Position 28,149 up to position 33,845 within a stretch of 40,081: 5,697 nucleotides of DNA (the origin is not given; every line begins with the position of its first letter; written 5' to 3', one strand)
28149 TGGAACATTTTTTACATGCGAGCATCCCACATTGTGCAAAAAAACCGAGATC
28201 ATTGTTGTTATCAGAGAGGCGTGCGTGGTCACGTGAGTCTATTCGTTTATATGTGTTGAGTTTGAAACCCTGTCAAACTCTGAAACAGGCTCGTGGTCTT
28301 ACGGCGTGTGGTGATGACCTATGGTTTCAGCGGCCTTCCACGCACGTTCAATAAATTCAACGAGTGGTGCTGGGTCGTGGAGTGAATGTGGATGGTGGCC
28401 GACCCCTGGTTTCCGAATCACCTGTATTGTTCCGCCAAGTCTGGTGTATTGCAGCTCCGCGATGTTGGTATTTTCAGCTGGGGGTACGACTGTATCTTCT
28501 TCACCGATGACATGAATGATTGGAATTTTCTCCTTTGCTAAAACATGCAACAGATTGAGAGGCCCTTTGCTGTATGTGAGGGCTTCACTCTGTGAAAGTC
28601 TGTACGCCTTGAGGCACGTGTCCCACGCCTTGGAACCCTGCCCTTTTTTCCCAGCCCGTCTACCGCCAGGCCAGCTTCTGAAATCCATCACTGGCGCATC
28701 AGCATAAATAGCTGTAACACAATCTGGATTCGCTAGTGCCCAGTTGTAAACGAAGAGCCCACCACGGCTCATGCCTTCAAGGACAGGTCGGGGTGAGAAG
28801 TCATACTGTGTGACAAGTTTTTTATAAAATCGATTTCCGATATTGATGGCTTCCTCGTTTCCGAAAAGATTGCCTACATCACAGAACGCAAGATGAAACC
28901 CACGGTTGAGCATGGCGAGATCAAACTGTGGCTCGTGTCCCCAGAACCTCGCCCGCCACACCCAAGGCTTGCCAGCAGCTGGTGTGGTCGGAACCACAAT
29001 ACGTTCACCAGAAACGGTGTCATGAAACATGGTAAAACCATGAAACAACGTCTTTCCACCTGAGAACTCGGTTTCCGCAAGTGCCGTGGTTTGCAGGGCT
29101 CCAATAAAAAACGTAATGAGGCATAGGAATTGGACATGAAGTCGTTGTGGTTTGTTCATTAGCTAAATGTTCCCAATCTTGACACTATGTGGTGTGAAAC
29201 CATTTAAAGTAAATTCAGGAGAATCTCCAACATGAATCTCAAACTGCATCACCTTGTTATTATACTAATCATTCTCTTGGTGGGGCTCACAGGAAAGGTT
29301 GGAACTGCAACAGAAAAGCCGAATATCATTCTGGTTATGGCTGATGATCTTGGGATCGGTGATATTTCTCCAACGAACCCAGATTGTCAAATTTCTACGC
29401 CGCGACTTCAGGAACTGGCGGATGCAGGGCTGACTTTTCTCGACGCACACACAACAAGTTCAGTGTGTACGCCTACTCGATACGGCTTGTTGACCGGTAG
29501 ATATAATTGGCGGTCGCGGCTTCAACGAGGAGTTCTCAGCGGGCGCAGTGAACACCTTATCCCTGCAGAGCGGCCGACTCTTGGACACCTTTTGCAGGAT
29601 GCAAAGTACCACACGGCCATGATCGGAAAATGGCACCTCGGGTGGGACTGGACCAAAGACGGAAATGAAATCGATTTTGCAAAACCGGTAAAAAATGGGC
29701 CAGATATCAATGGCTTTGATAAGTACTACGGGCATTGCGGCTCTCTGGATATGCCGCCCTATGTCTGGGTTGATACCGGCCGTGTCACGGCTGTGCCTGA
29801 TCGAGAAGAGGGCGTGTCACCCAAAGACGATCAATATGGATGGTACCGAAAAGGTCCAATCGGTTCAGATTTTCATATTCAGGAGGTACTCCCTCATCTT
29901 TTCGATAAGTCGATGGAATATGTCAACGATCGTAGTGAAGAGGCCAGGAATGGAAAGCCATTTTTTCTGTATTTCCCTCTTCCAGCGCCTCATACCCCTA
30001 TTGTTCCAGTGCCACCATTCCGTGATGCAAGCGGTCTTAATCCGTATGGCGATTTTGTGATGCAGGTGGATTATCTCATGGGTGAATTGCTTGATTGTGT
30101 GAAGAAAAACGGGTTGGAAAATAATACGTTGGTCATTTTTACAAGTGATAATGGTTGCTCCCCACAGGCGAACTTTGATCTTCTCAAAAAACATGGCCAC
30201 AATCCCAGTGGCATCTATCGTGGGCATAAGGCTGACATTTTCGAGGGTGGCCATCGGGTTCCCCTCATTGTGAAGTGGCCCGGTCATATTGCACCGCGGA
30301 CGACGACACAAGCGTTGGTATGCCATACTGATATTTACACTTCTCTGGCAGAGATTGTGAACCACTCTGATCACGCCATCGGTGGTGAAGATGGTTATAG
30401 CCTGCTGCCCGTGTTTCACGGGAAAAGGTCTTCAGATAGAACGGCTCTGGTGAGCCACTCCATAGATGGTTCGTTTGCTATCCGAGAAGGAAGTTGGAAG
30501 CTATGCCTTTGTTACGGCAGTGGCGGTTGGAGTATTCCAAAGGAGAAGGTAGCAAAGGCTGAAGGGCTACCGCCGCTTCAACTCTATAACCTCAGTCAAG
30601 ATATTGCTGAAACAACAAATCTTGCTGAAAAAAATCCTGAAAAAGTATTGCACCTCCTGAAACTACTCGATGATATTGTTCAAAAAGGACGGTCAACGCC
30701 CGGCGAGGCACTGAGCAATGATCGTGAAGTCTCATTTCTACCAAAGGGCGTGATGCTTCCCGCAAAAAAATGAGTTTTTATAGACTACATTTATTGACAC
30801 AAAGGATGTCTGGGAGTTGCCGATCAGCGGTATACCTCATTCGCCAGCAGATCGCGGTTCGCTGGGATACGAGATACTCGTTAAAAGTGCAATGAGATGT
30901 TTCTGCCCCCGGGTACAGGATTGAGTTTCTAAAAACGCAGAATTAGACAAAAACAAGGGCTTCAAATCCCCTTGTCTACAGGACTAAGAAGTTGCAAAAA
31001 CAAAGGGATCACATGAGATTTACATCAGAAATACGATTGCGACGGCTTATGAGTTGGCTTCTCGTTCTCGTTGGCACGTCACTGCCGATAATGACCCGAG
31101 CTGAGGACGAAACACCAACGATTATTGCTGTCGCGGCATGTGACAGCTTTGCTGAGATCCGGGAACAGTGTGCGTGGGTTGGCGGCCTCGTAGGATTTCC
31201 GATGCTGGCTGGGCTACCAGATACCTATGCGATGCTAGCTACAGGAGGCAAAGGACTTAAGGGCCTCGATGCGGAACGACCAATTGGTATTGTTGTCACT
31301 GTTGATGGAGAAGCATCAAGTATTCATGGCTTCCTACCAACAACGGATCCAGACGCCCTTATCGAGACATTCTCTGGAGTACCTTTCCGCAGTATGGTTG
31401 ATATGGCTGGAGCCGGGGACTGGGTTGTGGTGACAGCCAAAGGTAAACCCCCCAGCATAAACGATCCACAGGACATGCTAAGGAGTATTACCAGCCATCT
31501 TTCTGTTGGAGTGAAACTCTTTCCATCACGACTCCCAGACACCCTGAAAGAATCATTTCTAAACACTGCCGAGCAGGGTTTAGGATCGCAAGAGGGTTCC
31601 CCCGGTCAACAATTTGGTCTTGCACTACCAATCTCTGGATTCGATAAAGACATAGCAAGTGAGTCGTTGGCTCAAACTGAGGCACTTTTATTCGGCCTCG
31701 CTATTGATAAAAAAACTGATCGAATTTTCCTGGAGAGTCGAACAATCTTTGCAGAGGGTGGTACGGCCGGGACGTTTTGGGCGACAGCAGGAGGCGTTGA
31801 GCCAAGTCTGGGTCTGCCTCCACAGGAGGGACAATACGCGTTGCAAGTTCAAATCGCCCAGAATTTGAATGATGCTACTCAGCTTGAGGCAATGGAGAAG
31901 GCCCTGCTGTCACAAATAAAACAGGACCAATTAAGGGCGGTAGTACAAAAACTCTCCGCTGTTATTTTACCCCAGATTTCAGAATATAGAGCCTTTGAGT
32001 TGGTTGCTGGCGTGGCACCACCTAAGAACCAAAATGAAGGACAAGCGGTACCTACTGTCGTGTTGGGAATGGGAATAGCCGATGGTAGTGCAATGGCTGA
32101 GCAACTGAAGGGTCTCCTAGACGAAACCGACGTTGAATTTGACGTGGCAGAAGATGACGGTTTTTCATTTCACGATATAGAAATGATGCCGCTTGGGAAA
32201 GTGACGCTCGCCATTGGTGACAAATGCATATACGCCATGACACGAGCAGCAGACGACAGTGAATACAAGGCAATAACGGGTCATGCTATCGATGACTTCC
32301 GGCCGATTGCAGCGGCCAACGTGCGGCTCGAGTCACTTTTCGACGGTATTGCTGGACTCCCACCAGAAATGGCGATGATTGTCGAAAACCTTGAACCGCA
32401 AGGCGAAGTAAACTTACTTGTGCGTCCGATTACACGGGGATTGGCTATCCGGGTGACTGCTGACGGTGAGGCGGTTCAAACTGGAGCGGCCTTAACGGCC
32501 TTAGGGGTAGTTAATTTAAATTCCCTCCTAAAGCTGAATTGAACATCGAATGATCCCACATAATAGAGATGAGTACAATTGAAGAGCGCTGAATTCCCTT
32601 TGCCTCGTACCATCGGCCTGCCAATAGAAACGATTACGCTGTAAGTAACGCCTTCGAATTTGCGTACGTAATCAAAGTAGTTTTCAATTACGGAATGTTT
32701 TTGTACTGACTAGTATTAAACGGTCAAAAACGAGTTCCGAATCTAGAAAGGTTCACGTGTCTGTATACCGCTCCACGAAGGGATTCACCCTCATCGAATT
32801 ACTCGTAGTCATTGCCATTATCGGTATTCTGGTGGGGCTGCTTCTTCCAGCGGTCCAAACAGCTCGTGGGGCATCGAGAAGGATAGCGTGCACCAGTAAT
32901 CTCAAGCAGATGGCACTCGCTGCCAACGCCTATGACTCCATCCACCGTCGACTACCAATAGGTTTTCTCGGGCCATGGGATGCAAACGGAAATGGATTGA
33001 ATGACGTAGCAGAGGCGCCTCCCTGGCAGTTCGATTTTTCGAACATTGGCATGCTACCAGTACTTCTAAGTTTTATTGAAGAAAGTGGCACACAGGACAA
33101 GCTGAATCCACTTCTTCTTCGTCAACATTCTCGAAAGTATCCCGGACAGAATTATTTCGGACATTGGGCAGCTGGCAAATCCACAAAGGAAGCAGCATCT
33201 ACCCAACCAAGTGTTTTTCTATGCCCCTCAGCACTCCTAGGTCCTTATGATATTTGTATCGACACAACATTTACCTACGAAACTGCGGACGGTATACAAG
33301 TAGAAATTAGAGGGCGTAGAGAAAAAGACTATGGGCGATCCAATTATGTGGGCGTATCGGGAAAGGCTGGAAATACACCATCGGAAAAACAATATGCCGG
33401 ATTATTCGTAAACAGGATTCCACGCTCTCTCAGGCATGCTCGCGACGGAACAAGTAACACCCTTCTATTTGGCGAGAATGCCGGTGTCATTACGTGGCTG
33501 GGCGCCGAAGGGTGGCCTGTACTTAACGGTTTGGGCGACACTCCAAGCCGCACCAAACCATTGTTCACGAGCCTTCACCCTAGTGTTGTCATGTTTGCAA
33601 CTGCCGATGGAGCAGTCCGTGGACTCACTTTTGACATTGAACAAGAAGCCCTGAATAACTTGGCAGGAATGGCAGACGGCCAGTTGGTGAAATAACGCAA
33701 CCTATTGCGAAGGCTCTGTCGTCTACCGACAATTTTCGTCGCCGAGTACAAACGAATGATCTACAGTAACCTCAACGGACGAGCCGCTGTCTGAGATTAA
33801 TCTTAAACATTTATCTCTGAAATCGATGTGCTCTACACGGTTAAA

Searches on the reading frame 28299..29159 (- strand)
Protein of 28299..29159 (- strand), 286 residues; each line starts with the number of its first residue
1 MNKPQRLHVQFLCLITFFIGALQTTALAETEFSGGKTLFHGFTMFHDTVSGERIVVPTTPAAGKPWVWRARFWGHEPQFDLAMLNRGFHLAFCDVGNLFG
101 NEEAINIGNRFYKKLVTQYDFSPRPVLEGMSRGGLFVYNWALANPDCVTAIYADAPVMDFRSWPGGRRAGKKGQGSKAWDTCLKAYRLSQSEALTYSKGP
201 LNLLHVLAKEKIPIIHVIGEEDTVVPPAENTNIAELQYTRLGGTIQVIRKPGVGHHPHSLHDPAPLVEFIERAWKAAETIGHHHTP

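Call 6: search_protein_families(library=pfam, proteins=[window:28299-29159:-], max_evalue=0.1)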
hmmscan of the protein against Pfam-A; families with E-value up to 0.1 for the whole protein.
window:28299-29159:- (286 aa): 5 families
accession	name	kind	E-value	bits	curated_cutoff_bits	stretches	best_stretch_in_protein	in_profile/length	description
PF00326.27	Peptidase_S9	-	2.8e-05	24.2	22.6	1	124-271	65-207/213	Prolyl oligopeptidase family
PF00561.26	Abhydrolase_1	-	0.0032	17.6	25.8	0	125-164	71-113/245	alpha/beta hydrolase fold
PF12146.15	Hydrolase_4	-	0.0041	16.9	27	0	111-161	65-114/239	Serine aminopeptidase, S33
PF00756.26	Esterase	-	0.0061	16.8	22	1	122-235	113-207/251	Putative esterase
PF03959.19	FSH1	-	0.0064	16.6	21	1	210-236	159-185/211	Serine hydrolase (FSH1)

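Call 38: search_protein_families(library=ncbifam, proteins=[window:28299-29159:-], max_evalue=0.001)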
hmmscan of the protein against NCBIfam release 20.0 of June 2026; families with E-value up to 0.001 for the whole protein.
window:28299-29159:- (286 aa): 0 families

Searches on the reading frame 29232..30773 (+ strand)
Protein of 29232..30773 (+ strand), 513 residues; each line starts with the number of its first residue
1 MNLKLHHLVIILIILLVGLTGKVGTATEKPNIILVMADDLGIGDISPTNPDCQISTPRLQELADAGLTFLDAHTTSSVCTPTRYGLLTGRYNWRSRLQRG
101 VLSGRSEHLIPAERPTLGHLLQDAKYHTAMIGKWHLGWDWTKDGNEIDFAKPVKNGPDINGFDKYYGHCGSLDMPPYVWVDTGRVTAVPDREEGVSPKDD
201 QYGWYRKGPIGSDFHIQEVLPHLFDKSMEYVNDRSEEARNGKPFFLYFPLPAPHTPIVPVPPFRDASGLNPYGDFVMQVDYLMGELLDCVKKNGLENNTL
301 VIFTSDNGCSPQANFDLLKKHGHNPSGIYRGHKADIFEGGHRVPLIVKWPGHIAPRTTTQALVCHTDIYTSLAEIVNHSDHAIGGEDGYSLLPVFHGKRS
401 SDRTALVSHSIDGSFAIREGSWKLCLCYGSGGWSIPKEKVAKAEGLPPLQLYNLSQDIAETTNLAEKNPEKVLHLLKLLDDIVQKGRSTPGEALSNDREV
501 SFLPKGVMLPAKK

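Call 6: search_protein_families(library=pfam, proteins=[window:29232-30773:+], max_evalue=0.1)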
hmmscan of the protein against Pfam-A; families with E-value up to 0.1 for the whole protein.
window:29232-30773:+ (513 aa): 4 families
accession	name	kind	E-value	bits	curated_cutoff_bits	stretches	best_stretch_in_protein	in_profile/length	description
PF00884.28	Sulfatase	-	4.3e-48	164.6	25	1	30-376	1-299/301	Sulfatase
PF16347.10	SGSH_C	-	2.8e-06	28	29.3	1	336-408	11-82/154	N-sulphoglucosamine sulphohydrolase, C-terminal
PF01663.27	Phosphodiest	-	4.2e-05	23.7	23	1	241-313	158-225/342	Type I phosphodiesterase / nucleotide pyrophosphatase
PF14707.11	Sulfatase_C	-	0.016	16.2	30.9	1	415-487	15-93/127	C-terminal region of aryl-sulfatase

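Call 38: search_protein_families(library=ncbifam, proteins=[window:29232-30773:+], max_evalue=0.001)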
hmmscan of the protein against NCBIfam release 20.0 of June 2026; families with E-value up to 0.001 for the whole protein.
window:29232-30773:+ (513 aa): 5 families
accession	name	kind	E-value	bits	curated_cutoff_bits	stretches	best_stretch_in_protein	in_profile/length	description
TIGR03417.1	chol_sulfatase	equivalog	1.2e-30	106.8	433.45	2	276-475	259-429/500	choline-sulfatase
NF010322.0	PRK13759.1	equivalog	6.6e-28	97.4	481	2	26-136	3-107/486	arylsulfatase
NF045661.1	HdlasePehA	equivalog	2e-18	66.3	900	2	29-265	2-223/506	phosphoric/sulfuric ester hydrolase PehA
NF052527.1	Mn_arylsulf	exception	4.3e-15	55.6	850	2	29-136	1-103/479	manganese-dependent arylsulfatase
NF038282.1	LapC_YejM_PbgA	exception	7.1e-05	21.3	825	1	271-380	413-504/584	LPS biosynthesis-modulating metalloenzyme YejM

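Call 40: search_solved_structures(query=window:29232-30773:+, max_evalue=1e-25)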
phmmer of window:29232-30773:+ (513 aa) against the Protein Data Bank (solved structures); distinct sequences matched with E-value up to 1e-25: 36.
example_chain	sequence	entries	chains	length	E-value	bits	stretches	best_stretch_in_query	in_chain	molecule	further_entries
7oze_AAA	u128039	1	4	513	1.6e-73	251.4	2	237-484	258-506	Putative secreted sulfatase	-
9bas_B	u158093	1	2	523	1.5e-70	241.6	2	202-478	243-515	S1_15A sulfatase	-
6s20_C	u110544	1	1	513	2.9e-69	237.3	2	240-482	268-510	N-acetylgalactosamine-6-O-sulfatase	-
9s7x_A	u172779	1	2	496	2.8e-64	220.9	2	217-487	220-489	Sulfatase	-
9s85_A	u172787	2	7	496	6.8e-63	216.3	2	217-487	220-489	Sulfatase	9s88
9bau_A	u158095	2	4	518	1.5e-59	205.3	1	201-482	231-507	S1_15B sulfatase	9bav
7p26_AAA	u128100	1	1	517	9.8e-58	199.3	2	237-480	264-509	Putative arylsulfatase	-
7ozc_AAA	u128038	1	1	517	8.7e-57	196.1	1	217-474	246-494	Arylsulfatase A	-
1e33_P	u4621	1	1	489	3.3e-47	164.6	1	220-466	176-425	Arylsulfatase A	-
1e2s_P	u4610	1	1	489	1.5e-46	162.3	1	220-465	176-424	Arylsulfatase A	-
1e1z_P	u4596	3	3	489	2.1e-46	161.9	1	220-465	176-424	Arylsulfatase A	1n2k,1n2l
1e3c_P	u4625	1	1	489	2.2e-46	161.8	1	220-465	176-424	Arylsulfatase A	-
1auk_A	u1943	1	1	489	4.2e-46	160.9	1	220-465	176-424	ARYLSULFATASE A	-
6prm_A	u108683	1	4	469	1.9e-44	155.4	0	237-479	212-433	exo-4S-kappa carrageenan S1 sulfatase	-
6psm_A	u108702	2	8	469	4.7e-43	150.8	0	237-479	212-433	exo-4S-kappa carrageenan S1 sulfatase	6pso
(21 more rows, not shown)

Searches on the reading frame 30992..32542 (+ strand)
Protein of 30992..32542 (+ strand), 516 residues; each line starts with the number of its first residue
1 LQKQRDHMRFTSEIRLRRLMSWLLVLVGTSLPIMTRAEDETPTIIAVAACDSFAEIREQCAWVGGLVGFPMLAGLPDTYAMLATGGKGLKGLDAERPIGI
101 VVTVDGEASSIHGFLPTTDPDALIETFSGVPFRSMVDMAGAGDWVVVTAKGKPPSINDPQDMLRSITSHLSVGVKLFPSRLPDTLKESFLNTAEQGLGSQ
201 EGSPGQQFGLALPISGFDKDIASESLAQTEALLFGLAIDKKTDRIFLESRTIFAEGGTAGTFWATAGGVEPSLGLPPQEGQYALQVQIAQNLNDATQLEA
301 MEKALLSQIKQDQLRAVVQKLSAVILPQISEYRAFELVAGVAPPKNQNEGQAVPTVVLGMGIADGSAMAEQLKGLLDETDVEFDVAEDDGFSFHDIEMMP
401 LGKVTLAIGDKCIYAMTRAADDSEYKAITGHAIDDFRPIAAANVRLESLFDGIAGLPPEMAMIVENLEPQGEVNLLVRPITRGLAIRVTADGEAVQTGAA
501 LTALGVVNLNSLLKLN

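Call 6: search_protein_families(library=pfam, proteins=[window:30992-32542:+], max_evalue=0.1)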
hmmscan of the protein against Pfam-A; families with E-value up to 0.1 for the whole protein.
window:30992-32542:+ (516 aa): 0 families

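Call 24: search_protein_families(library=pfam, proteins=[window:30992-32542:+], max_evalue=0.1)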
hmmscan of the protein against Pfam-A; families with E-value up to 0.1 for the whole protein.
window:30992-32542:+ (516 aa): 0 families

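Call 38: search_protein_families(library=ncbifam, proteins=[window:30992-32542:+], max_evalue=0.001)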
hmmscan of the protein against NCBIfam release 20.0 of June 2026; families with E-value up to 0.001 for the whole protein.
window:30992-32542:+ (516 aa): 0 families

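Call 41: search_solved_structures(query=window:30992-32542:+, max_evalue=1)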
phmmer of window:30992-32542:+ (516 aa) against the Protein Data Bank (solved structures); distinct sequences matched with E-value up to 1: 0.

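Call 70: find_homologous_proteins(query=window:30992-32542:+, max_evalue=0.00001)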
Query window:30992-32542:+ (516 aa): 35 proteins with E <= 0.00001 among 8000 candidates.
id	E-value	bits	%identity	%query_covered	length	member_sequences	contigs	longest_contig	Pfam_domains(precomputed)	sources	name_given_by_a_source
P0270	0.0e+0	1074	99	96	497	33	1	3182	-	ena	-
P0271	3.5e-283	958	91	92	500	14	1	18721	-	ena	-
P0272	8.1e-206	703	66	93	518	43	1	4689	-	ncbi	-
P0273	1.7e-204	698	65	96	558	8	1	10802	-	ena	-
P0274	7.9e-202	689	64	97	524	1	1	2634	-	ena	-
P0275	3.5e-200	684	64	96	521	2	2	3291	-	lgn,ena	-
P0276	5.5e-200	683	66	92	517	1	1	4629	-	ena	-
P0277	9.6e-200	683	64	96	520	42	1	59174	-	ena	-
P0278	3.6e-199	681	67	89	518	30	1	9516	-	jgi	jgi:hypothetical protein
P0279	4.3e-199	680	65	92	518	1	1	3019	-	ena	-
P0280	8.5e-199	679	66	91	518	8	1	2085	-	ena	-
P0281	1.1e-198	679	68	90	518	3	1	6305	-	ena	-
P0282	1.8e-198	678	67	89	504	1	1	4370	-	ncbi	-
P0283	7.7e-198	676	66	89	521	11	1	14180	-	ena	-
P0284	1.1e-197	676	68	90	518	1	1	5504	-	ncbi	-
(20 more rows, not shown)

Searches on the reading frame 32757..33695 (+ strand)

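Call 6: search_protein_families(library=pfam, proteins=[window:32757-33695:+], max_evalue=0.1)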
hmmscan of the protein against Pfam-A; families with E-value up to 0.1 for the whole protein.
window:32757-33695:+ (312 aa): 2 families
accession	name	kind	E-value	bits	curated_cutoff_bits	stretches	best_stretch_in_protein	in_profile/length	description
PF07596.16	SBP_bac_10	-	6.4e-26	92.4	23.3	2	34-242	1-175/268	Protein of unknown function (DUF1559)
PF07963.17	N_methyl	-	1.7e-08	34.1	21.2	1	5-30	2-27/27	Prokaryotic N-terminal methylation motif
